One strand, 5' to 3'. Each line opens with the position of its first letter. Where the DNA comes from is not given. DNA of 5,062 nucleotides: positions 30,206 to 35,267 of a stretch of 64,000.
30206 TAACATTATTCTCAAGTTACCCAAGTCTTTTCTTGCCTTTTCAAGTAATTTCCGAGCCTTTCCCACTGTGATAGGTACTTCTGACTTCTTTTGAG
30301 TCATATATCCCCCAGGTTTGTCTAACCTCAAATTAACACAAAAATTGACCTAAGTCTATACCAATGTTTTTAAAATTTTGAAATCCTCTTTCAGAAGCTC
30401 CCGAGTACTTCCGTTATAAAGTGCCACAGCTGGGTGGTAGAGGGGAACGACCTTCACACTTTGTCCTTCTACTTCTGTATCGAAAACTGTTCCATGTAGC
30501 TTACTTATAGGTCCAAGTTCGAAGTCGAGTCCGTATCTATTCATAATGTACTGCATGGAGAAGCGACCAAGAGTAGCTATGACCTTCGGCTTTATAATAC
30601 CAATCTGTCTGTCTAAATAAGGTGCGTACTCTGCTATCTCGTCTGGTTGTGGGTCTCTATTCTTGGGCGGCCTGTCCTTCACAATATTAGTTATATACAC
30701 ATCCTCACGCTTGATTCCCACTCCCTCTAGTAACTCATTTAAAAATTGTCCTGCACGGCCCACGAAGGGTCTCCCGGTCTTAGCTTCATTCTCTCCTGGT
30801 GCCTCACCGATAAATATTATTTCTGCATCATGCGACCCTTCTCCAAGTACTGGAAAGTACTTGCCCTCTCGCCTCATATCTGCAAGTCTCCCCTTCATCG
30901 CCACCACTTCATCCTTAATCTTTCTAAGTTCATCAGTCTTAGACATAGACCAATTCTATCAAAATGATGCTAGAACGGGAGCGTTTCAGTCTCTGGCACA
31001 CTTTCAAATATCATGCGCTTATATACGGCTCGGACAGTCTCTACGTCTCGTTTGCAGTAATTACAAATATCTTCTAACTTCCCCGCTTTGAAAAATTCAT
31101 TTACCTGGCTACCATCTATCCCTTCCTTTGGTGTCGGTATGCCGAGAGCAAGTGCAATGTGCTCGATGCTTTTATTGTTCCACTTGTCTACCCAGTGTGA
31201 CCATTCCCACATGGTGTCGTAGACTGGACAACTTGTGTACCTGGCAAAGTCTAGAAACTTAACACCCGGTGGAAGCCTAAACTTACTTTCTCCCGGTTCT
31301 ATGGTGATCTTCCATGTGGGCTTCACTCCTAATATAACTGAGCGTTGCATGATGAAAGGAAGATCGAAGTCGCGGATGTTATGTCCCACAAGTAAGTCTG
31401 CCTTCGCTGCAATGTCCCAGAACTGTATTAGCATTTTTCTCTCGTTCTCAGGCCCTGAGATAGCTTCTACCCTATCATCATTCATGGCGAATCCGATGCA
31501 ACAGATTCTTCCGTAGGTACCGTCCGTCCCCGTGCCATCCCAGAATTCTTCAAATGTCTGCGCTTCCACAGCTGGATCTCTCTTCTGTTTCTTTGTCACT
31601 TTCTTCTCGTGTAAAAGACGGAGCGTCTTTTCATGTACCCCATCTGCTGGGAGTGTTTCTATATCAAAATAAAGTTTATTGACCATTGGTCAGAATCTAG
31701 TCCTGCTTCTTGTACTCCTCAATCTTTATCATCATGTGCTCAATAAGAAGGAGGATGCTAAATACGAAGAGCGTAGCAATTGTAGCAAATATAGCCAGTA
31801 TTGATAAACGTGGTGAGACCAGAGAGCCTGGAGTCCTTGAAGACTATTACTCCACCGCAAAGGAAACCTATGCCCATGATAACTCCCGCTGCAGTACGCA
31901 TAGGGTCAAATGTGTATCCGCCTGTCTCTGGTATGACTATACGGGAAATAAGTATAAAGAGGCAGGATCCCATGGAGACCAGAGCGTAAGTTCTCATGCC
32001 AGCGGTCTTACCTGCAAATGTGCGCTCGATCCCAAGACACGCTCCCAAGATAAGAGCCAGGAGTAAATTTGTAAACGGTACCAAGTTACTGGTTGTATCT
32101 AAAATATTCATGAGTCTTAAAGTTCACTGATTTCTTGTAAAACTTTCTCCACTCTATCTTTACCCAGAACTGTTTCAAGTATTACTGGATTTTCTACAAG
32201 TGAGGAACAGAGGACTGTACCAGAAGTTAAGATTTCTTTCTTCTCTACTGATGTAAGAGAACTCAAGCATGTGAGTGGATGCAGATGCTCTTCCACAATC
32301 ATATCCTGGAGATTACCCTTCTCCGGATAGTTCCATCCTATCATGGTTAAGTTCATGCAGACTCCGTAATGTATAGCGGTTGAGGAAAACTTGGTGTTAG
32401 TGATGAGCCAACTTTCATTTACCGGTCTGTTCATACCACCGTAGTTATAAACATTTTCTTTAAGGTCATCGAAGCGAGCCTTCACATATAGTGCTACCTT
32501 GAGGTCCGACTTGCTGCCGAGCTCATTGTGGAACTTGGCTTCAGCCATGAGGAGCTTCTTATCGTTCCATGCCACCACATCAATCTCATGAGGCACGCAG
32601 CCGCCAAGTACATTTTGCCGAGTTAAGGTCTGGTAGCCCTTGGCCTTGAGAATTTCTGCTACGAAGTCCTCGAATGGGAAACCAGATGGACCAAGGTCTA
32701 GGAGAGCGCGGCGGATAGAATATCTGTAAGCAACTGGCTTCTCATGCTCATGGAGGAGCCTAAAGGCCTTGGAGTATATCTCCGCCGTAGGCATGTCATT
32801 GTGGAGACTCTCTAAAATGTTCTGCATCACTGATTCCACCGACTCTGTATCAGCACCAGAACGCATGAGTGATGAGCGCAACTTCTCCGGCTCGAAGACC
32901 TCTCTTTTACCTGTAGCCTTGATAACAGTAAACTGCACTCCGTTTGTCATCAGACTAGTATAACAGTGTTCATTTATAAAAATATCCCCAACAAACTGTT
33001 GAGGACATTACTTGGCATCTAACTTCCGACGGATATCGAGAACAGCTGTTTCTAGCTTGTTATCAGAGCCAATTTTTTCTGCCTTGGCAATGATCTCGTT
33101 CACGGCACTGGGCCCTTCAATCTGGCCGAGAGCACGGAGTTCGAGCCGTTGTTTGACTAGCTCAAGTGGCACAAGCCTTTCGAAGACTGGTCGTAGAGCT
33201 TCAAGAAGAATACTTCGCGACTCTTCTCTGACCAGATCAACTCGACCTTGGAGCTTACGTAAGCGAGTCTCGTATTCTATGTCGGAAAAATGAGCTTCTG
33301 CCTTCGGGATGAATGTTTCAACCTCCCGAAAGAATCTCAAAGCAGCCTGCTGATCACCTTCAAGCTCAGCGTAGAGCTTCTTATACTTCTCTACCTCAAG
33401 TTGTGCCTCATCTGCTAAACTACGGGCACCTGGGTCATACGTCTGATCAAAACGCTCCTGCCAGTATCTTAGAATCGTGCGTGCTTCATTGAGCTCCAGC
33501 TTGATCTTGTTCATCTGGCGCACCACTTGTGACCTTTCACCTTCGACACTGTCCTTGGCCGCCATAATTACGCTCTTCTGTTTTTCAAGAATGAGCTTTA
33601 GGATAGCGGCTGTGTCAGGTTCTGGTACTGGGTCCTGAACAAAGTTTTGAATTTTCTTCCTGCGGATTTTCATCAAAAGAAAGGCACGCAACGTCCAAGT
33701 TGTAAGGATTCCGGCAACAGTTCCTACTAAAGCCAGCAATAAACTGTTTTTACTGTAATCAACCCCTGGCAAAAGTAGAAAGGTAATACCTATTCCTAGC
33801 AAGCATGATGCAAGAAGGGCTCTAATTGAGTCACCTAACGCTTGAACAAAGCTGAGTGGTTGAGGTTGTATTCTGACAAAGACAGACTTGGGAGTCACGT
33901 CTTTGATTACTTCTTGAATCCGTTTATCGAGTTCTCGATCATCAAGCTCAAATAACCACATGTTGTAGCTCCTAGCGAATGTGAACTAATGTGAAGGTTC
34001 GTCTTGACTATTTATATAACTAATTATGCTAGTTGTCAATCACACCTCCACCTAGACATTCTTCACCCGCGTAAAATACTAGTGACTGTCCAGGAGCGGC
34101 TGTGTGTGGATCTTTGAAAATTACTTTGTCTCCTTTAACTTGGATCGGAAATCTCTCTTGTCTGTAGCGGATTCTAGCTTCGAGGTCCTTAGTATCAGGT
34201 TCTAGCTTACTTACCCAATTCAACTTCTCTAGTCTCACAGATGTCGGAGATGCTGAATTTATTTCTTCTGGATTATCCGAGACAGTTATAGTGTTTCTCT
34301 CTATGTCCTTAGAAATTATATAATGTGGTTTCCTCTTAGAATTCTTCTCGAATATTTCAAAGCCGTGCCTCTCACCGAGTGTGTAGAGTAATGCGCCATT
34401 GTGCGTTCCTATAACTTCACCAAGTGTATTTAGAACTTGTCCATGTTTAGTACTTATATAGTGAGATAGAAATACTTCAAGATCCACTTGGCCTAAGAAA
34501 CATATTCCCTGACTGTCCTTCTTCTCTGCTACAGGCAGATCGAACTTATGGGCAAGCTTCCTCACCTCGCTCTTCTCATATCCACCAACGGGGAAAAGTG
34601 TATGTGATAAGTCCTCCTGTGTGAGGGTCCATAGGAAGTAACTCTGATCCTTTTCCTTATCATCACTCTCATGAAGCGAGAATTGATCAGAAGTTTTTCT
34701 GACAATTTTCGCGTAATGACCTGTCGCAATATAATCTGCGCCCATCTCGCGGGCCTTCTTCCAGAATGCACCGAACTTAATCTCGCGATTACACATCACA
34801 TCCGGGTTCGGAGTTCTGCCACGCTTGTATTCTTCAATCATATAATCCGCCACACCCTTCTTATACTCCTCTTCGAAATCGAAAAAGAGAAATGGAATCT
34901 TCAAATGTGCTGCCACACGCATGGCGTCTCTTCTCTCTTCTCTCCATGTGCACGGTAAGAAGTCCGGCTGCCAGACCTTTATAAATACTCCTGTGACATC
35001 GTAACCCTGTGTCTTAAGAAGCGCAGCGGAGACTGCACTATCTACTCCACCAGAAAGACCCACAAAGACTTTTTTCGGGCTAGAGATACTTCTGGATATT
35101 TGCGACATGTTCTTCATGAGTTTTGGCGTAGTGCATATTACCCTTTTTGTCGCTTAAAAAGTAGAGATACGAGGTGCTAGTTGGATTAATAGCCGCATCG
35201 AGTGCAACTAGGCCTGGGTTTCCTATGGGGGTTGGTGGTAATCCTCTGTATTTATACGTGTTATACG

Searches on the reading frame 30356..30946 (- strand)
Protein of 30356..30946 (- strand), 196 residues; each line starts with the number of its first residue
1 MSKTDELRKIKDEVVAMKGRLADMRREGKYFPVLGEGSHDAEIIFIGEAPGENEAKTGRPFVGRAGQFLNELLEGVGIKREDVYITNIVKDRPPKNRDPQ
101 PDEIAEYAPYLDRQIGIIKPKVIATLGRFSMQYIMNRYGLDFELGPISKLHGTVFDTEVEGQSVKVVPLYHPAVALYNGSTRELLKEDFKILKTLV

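Call 72: search_protein_families(library=pfam, proteins=[window:30356-30946:-], max_evalue=0.001)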
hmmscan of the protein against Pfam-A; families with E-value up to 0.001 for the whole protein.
window:30356-30946:- (196 aa): 1 family
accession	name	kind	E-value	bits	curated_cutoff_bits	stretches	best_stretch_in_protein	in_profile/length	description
PF03167.25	UDG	-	4.9e-34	117.9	24.3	1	35-185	2-133/141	Uracil DNA glycosylase superfamily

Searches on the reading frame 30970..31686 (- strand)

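Call 72: search_protein_families(library=pfam, proteins=[window:30970-31686:-], max_evalue=0.001)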
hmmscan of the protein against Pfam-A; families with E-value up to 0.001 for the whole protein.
window:30970-31686:- (238 aa): 3 families
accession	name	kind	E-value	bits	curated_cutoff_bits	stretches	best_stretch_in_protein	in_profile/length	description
PF10108.15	DNA_pol_B_exo2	-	1.1e-17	64.9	24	1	60-225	10-173/213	Predicted 3'-5' exonuclease related to the exonuclease domain of PolB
PF13482.12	RNase_H_2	-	5.7e-10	39.8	22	1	52-225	8-164/165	RNase_H superfamily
PF03104.25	DNA_pol_B_exo1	-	4.9e-07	29.8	23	1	79-124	140-187/242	DNA polymerase family B, exonuclease domain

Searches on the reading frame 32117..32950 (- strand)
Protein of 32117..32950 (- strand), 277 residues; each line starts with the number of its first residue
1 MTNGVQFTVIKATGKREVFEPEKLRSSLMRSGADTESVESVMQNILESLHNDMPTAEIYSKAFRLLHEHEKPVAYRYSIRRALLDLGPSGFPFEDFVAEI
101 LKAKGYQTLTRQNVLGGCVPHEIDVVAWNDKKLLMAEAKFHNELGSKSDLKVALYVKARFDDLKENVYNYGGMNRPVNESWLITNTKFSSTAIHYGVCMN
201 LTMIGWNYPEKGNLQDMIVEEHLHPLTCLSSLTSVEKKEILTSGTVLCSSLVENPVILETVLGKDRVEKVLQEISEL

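Call 72: search_protein_families(library=pfam, proteins=[window:32117-32950:-], max_evalue=0.001)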
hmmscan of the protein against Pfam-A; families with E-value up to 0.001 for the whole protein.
window:32117-32950:- (277 aa): 1 family
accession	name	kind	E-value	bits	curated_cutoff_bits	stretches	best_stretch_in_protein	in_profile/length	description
PF03477.21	ATP-cone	-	1.6e-05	25.8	25.8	1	8-82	2-84/88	ATP cone domain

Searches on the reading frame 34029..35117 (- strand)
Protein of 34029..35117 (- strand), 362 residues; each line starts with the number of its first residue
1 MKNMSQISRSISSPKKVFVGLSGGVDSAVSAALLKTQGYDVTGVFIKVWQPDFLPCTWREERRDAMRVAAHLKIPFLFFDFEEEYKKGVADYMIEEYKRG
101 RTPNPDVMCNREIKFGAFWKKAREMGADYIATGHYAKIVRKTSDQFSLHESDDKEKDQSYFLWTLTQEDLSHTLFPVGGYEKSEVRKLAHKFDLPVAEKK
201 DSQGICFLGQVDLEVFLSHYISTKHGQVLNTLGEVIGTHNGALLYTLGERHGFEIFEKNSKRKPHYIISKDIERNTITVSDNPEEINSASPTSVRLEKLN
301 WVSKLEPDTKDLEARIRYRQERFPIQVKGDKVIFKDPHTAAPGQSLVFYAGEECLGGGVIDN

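Call 72: search_protein_families(library=pfam, proteins=[window:34029-35117:-], max_evalue=0.001)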
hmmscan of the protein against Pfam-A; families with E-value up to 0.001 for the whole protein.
window:34029-35117:- (362 aa): 4 families
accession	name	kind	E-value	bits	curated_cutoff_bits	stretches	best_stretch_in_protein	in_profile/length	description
PF03054.22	tRNA_Me_trans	-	2.2e-78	263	20.6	1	15-209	1-201/202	tRNA methyl transferase HUP domain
PF20259.3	tRNA_Me_trans_M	-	8.9e-17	60.9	27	1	216-281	3-66/66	tRNA methyl transferase PRC-barrel domain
PF20258.4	tRNA_Me_trans_C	-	6.6e-14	52.4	20.6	1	294-360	4-77/77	Aminomethyltransferase beta-barrel domain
PF02540.23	NAD_synthase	-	3.6e-07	30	21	1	14-214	18-189/242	NAD synthase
